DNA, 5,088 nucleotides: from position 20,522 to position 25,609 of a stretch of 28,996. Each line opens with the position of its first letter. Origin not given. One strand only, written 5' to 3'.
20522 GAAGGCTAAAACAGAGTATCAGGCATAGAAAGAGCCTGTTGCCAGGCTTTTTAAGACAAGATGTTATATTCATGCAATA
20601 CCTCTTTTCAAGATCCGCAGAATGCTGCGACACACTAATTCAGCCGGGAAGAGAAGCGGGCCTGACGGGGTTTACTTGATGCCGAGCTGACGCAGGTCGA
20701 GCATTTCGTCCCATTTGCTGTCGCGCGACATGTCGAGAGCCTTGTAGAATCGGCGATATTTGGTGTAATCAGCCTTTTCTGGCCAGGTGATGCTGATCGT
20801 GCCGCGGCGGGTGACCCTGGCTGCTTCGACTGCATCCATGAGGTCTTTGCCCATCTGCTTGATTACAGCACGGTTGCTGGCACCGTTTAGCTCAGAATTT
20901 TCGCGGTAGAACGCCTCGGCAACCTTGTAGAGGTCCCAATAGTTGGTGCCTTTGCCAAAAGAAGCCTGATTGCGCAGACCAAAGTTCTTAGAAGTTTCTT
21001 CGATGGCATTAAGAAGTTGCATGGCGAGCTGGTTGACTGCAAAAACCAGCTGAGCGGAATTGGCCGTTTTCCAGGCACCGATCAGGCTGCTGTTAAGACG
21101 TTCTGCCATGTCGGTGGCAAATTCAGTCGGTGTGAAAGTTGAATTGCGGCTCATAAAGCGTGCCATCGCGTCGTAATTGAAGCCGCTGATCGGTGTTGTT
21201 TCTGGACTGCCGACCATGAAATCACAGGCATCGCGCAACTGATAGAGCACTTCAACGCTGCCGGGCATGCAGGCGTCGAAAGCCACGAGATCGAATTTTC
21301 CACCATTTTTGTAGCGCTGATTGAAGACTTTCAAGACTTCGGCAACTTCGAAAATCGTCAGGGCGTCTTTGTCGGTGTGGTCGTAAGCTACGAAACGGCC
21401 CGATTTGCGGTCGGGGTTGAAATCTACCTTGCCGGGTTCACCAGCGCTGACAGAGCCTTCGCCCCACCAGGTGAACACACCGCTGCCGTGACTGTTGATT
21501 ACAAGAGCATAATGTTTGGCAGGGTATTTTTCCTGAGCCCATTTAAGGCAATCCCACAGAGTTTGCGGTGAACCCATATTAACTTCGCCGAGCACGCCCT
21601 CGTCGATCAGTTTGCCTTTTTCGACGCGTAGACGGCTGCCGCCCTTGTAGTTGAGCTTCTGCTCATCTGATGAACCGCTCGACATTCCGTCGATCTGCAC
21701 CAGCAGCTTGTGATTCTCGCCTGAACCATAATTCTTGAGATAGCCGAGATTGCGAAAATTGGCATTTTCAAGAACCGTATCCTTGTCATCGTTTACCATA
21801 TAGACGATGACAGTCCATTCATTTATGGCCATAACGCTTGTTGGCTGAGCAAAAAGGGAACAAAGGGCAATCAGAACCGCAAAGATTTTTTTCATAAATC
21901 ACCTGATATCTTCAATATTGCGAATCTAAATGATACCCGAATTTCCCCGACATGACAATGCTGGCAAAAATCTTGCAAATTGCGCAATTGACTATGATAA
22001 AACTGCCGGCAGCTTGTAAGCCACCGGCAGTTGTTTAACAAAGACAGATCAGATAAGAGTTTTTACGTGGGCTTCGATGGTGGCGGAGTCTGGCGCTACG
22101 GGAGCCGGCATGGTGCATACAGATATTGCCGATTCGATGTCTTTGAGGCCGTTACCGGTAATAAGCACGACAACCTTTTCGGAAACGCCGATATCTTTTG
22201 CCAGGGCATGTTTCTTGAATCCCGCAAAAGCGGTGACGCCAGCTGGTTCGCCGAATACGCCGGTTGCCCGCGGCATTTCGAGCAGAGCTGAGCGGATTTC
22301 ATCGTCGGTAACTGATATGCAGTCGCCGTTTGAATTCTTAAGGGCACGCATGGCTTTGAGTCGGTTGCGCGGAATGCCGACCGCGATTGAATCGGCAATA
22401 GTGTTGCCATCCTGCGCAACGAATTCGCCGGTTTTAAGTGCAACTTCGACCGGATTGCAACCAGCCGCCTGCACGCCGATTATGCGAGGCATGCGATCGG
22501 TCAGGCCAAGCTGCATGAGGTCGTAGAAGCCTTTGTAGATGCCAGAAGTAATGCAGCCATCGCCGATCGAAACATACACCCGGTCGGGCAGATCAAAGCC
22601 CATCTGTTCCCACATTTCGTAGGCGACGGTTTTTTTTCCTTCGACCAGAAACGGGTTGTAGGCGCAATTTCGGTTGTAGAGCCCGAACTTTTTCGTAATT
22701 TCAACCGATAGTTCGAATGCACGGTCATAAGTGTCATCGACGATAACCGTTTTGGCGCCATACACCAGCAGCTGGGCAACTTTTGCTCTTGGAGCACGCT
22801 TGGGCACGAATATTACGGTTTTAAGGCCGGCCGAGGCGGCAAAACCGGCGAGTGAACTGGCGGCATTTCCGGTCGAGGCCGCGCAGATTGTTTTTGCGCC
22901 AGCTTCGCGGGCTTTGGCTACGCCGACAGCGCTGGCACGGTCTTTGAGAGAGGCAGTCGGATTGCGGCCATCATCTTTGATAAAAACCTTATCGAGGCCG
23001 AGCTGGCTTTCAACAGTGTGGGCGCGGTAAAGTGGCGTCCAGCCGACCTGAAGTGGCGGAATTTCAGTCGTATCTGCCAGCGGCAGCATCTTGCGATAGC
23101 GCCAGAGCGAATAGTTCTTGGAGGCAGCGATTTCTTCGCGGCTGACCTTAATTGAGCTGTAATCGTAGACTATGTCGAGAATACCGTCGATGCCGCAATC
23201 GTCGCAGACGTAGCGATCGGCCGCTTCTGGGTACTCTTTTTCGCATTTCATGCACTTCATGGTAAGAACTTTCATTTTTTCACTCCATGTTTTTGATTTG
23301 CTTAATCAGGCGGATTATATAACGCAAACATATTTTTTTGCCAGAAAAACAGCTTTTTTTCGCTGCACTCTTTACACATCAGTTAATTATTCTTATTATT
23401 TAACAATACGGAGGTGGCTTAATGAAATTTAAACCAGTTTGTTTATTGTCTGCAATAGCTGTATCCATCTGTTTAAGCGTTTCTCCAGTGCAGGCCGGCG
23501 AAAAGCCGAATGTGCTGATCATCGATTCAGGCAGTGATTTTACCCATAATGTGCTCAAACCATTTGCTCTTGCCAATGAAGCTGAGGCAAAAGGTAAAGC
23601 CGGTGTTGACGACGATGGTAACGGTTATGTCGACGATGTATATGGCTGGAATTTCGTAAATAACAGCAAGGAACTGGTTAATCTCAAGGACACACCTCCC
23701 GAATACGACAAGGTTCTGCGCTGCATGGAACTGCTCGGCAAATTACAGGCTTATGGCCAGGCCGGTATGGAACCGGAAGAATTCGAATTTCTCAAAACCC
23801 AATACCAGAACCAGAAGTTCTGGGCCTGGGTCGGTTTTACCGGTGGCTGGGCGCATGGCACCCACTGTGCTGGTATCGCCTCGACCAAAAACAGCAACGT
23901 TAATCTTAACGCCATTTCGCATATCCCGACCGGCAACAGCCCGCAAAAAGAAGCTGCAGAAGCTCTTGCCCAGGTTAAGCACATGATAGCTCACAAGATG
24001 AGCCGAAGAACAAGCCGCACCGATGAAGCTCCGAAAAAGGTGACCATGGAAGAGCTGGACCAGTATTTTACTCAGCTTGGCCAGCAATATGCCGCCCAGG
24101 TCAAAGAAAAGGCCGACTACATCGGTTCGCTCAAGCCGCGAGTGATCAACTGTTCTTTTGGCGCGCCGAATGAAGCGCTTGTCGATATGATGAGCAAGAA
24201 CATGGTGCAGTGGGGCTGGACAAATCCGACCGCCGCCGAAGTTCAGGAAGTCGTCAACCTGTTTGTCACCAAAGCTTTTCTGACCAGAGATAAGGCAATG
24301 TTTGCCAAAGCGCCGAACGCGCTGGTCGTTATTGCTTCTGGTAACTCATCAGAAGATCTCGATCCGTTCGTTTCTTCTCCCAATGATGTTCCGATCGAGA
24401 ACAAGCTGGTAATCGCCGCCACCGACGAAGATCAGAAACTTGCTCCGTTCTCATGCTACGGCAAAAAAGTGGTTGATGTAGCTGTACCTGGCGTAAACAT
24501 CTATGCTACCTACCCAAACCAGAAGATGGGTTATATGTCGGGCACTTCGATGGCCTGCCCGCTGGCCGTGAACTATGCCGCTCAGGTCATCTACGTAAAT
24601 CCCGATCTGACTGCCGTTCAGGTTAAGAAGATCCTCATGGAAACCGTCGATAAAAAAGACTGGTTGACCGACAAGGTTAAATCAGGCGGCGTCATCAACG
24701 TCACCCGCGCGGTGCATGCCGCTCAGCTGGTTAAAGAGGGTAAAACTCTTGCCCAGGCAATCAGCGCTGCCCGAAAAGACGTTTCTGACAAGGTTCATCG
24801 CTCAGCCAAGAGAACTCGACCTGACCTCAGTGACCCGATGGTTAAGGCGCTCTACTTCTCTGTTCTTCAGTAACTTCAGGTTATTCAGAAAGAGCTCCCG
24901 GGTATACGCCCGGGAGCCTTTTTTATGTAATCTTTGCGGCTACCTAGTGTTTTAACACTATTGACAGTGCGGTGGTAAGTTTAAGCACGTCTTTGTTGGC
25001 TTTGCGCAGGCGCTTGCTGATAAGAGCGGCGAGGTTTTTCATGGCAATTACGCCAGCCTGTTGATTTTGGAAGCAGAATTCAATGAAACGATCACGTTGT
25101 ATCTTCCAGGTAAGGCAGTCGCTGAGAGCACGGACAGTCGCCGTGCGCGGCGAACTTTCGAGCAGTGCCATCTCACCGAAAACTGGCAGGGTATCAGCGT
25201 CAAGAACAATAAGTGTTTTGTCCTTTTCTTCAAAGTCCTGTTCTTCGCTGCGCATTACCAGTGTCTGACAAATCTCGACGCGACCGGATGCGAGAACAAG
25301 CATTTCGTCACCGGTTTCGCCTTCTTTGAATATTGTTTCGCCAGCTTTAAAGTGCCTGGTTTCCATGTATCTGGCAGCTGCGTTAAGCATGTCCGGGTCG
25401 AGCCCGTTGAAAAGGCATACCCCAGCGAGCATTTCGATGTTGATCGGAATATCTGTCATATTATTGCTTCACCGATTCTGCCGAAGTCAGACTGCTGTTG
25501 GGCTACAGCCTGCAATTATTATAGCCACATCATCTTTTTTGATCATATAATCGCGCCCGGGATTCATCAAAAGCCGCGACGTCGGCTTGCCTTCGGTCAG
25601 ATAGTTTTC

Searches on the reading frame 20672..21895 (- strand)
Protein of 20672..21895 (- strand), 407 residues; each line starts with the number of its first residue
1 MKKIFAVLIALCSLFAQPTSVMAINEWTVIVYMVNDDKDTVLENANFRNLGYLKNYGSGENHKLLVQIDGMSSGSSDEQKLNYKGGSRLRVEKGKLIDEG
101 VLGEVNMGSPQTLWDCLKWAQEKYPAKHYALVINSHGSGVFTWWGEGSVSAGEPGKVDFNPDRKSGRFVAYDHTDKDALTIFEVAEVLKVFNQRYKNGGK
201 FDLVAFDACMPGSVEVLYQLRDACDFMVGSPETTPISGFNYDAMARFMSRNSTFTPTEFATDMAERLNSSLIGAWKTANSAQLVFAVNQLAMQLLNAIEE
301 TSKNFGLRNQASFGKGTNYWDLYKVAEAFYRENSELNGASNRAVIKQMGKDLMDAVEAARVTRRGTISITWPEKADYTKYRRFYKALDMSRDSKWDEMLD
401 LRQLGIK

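Call 5: search_protein_families(library=ncbifam, proteins=[window:20672-21895:-], max_evalue=0.00001)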
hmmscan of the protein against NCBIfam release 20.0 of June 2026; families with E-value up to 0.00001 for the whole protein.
window:20672-21895:- (407 aa): 1 family
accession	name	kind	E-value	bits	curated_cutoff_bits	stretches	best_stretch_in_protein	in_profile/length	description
TIGR02806.2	clostrip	equivalog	2.4e-07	30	550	1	104-243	90-216/472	clostripain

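Call 6: search_protein_families(library=pfam, proteins=[window:20672-21895:-], max_evalue=0.00001)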
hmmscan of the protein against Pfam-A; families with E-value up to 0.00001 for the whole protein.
window:20672-21895:- (407 aa): 1 family
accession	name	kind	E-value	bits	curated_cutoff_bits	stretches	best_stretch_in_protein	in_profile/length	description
PF03415.19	Peptidase_C11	-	2.9e-32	113.1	25.8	1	56-400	24-357/359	Clostripain family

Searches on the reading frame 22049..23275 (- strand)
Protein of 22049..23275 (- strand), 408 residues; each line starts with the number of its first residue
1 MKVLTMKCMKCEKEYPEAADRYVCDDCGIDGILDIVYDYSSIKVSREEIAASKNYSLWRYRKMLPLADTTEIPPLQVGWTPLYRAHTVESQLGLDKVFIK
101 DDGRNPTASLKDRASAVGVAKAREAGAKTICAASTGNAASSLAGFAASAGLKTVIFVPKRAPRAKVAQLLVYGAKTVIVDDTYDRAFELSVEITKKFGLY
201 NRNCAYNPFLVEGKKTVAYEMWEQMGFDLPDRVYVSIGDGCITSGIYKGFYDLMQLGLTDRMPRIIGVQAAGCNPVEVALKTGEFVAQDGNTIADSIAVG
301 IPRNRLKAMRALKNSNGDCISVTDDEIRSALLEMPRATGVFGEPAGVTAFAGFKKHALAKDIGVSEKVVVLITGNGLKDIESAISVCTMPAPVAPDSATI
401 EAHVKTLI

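Call 5: search_protein_families(library=ncbifam, proteins=[window:22049-23275:-], max_evalue=0.00001)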
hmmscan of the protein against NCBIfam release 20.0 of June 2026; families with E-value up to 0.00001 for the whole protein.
window:22049-23275:- (408 aa): 40 families (the best 25 are shown)
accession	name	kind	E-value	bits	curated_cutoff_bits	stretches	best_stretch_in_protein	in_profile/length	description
NF006050.0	PRK08197.1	equivalog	6.6e-80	268.8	303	1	3-382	6-387/406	threonine synthase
NF004170.0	PRK05638.1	equivalog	1.1e-78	264.8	421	1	6-379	2-358/442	threonine synthase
TIGR00260.1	thrC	equivalog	3.3e-61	207.4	167.1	1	58-381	2-340/340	threonine synthase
NF006205.0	PRK08329.1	equivalog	1.5e-60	205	358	1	6-378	2-345/347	threonine synthase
NF005035.0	PRK06450.1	equivalog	6.8e-53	179.7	301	1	5-378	3-336/338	threonine synthase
NF004996.0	PRK06381.1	equivalog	3.9e-50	170.7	266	1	78-375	14-317/319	threonine synthase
NF006390.0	PRK08639.1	equivalog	2.6e-31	109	421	1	79-381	25-318/418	threonine ammonia-lyase IlvA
NF006094.0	PRK08246.1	subfamily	1.4e-30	106.8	331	1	79-375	23-302/310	serine/threonine dehydratase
TIGR01127.1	ilvA_1Cterm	equivalog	3.1e-30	105.4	378.75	1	80-375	1-284/380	threonine ammonia-lyase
TIGR01124.1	ilvA_2Cterm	equivalog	1.4e-29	103.1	411.3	1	80-374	18-303/499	threonine ammonia-lyase, biosynthetic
NF006674.0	PRK09224.1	subfamily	1.9e-28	99.4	577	1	80-374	26-311/508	threonine ammonia-lyase IlvA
NF009130.0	PRK12483.1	subfamily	8.7e-28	97.2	801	1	80-373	38-321/521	threonine ammonia-lyase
NF004771.0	PRK06110.1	equivalog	5.1e-27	94.8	317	1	77-374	19-304/323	threonine dehydratase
NF006389.0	PRK08638.1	equivalog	4.3e-26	91.6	453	1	80-376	28-314/333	bifunctional threonine ammonia-lyase/L-serine ammonia-lyase TdcB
NF005600.0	PRK07334.1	equivalog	3.4e-25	88.5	496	1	76-356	25-294/408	threonine ammonia-lyase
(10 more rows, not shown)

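Call 6: search_protein_families(library=pfam, proteins=[window:22049-23275:-], max_evalue=0.00001)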
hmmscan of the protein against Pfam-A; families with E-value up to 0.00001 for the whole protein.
window:22049-23275:- (408 aa): 1 family
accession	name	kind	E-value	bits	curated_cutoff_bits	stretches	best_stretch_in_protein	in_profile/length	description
PF00291.31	PALP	-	1.1e-71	242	35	1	76-374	4-295/295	Pyridoxal-phosphate dependent enzyme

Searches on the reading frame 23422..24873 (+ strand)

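Call 5: search_protein_families(library=ncbifam, proteins=[window:23422-24873:+], max_evalue=0.00001)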
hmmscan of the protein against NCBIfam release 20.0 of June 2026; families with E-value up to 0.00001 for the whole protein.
window:23422-24873:+ (483 aa): 3 families
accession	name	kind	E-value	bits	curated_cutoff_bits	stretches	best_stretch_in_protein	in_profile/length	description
TIGR03921.1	T7SS_mycosin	equivalog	2e-17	63.4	278.75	1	295-468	145-321/353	type VII secretion-associated serine protease mycosin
NF033595.1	denti_PrtP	equivalog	2.5e-12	46.2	300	1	298-458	365-526/606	dentilisin complex serine proteinase subunit PrtP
NF051851.1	AtpSerPepEprS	equivalog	6.5e-06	24.4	1700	1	335-439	263-372/988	autotransporter serine peptidase EprS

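Call 6: search_protein_families(library=pfam, proteins=[window:23422-24873:+], max_evalue=0.00001)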
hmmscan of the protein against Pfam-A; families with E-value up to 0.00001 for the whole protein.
window:23422-24873:+ (483 aa): 1 family
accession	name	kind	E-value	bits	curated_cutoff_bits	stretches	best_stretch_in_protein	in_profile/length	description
PF00082.27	Peptidase_S8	-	4e-27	95.7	21.8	1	29-412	4-276/288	Subtilase family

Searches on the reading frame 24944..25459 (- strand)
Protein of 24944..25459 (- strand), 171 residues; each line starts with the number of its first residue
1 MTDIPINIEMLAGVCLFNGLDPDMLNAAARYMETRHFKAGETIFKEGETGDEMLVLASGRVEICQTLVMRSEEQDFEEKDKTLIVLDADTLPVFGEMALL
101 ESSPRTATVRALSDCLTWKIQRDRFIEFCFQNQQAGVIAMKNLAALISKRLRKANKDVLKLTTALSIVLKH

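Call 27: search_protein_families(library=pfam, proteins=[window:24944-25459:-], max_evalue=0.01)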
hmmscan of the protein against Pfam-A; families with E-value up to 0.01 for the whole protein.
window:24944-25459:- (171 aa): 1 family
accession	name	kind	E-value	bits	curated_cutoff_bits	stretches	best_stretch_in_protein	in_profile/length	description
PF00027.35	cNMP_binding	-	3.7e-20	72.1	27.5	1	35-132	2-89/89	Cyclic nucleotide-binding domain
